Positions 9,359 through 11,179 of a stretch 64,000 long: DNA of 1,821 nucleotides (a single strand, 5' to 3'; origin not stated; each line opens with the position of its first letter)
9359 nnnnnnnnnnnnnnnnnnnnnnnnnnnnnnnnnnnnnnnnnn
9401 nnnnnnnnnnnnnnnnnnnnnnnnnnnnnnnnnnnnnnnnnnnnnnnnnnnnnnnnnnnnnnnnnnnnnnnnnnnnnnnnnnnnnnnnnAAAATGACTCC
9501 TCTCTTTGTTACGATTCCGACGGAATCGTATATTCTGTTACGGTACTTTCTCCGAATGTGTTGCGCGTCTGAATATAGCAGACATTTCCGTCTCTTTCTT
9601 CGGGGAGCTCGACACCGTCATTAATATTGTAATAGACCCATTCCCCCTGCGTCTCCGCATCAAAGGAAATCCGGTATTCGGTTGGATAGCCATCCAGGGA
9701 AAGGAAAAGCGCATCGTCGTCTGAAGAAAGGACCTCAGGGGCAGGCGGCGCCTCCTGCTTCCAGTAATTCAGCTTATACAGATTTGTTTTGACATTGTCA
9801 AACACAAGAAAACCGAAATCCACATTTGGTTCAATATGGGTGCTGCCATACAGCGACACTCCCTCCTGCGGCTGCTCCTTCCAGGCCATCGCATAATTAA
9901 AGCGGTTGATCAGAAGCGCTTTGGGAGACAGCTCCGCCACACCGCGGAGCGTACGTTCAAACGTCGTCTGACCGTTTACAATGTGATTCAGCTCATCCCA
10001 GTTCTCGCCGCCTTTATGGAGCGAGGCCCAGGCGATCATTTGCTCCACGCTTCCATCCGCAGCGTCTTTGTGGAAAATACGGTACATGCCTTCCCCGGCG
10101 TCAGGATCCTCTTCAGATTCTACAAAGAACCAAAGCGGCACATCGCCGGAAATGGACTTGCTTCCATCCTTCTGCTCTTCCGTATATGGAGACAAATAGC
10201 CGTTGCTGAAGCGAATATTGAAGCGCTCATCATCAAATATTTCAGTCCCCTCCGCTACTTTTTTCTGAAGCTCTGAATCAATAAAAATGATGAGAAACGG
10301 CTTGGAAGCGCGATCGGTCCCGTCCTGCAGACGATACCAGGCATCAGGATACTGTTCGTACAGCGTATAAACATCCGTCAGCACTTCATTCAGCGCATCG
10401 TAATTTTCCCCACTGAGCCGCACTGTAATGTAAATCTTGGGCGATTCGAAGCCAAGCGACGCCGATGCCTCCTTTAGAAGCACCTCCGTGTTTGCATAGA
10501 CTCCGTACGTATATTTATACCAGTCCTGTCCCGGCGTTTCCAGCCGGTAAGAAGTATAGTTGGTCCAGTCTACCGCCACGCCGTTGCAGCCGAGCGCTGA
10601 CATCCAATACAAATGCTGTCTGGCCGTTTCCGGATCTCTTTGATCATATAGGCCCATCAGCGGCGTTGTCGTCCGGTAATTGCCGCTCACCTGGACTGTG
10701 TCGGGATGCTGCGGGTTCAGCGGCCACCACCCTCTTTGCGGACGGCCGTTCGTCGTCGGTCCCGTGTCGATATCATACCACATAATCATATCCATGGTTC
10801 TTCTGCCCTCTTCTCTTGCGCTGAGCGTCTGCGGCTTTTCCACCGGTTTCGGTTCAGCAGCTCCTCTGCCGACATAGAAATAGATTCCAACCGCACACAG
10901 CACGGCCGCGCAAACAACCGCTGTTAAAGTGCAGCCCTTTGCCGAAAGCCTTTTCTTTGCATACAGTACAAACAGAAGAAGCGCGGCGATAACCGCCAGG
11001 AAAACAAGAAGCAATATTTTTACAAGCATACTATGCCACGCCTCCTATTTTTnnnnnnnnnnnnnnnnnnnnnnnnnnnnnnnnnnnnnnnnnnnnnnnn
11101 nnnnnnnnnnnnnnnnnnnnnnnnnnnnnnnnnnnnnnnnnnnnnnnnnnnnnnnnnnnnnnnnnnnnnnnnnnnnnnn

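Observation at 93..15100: Non-canonical pentose catabolic module built around AraD, UlaE, an FGGY kinase and a PMI-like cupin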

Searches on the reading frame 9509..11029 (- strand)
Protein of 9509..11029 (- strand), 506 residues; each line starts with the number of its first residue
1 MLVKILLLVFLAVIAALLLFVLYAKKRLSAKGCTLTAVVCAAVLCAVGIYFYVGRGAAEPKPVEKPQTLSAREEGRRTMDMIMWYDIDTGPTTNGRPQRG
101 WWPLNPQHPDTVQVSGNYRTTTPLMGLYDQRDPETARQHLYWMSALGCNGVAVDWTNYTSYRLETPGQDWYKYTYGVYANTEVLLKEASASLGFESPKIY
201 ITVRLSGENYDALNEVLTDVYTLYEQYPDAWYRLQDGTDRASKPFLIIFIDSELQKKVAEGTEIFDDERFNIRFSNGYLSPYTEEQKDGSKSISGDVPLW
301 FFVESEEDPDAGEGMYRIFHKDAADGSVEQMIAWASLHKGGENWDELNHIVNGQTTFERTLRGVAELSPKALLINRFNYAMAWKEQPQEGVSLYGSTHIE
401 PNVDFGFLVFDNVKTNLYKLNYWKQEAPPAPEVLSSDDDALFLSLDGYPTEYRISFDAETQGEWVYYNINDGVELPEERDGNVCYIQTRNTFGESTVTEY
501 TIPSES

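Call 3: search_protein_families(library=pfam, proteins=[window:9509-11029:-])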
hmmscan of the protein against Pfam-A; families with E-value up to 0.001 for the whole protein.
window:9509-11029:- (506 aa): 0 families

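Call 4: search_protein_families(library=ncbifam, proteins=[window:9509-11029:-])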
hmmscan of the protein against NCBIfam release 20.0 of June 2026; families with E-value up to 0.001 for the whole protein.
window:9509-11029:- (506 aa): 0 families

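Call 7: search_protein_families(library=pfam, proteins=[window:9509-11029:-], max_evalue=10)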
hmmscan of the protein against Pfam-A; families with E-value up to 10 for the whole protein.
window:9509-11029:- (506 aa): 5 families
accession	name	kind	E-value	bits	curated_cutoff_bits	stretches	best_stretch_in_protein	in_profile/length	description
PF04932.20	Wzy_C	-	0.033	14.4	31.7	1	10-55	19-68/149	O-Antigen ligase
PF13567.11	DUF4131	-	0.082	13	31.6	1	7-62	8-59/165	Domain of unknown function (DUF4131)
PF01337.24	Barstar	-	0.092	13.2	23.4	1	206-226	31-51/96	Barstar (barnase inhibitor)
PF14126.11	DUF4293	-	0.31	11.7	27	1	5-55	59-109/153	Domain of unknown function (DUF4293)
PF14264.12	Glucos_trans_II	-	1.4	8.4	30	1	7-56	245-297/317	Glucosyl transferase GtrII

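Call 21: search_solved_structures(query=window:9509-11029:-, max_evalue=10)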
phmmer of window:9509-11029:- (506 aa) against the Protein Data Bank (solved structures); distinct sequences matched with E-value up to 10: 2.
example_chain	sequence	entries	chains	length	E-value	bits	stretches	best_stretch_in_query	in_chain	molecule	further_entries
3o24_A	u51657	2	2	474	0.45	12.2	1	120-164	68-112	Brevianamide F prenyltransferase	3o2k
7kdv_B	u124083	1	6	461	0.73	11.6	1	129-230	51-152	Lysosomal protective protein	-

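Call 64: find_homologous_proteins(query=window:9509-11029:-)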
Query window:9509-11029:- (506 aa): 61 proteins with E <= 0.001 among 8000 candidates.
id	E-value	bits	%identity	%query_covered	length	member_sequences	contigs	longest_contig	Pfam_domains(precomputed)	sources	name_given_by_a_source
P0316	0.0e+0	1181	100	100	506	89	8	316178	-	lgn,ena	-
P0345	8.7e-265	897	75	96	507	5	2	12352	-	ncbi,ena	-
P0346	1.4e-261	887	74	95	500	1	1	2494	-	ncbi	-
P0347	8.2e-240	815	68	99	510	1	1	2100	-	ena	-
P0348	2.6e-231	787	66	99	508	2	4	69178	-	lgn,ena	-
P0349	1.1e-230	785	66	99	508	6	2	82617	-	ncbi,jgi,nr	ncbi:MAG: hypothetical protein E7385_05010 [Ruminococcaceae bacterium]|nr:hypothetical protein [Osci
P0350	5.5e-226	769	66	95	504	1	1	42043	-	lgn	-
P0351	9.0e-225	765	64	95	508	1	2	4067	-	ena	-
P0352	2.8e-204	698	66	85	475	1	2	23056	-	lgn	-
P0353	7.7e-190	650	57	99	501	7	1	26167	-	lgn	-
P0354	1.7e-177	609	57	94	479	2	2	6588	-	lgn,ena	-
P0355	2.4e-176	605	56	98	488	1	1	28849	-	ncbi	-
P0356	1.1e-175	603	59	87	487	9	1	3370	-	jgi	jgi:hypothetical protein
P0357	1.8e-175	603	59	87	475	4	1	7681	-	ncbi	-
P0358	5.0e-175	601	52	98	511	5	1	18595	-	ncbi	-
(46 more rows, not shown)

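Call 66: search_solved_structures(query=A5, max_evalue=1, show_alignments=1)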
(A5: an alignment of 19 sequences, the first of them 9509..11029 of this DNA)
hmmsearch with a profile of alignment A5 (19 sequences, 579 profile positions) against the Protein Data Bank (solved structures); distinct sequences matched with E-value up to 1: 0.
